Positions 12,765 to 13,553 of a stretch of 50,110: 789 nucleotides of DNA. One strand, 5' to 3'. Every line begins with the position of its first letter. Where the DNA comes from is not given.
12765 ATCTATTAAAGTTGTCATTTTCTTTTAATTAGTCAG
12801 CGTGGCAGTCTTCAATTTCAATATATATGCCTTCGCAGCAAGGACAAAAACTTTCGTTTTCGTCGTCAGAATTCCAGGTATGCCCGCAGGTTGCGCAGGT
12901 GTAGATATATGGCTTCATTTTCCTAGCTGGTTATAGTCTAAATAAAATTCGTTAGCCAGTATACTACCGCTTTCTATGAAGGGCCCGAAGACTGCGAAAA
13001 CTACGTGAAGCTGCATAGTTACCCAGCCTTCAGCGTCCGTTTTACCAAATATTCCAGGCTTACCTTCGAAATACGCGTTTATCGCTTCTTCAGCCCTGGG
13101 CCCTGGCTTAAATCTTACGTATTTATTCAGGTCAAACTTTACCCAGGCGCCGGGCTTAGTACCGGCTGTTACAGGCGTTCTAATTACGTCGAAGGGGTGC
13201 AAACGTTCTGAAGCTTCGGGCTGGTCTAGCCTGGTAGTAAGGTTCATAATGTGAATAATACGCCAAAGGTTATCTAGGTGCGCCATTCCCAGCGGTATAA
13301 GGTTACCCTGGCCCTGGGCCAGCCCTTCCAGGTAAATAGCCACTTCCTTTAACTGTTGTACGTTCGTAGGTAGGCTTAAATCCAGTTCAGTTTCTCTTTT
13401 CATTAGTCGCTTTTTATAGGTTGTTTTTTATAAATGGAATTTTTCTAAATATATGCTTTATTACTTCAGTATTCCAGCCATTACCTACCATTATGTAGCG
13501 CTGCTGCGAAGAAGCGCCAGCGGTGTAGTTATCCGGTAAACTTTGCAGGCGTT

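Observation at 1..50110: More than 10-fold, site-specific depletion of GATC and CATG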

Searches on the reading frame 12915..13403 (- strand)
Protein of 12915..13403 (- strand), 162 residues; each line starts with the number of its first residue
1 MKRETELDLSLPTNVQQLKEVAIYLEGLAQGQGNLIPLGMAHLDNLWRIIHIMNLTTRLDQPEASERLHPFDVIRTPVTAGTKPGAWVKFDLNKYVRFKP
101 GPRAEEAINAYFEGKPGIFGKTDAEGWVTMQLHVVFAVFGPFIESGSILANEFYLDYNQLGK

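Call 61: search_protein_families(library=phrogs, proteins=[window:12915-13403:-], max_evalue=0.00001)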
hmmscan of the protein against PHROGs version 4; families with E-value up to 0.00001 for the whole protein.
window:12915-13403:- (162 aa): 0 families
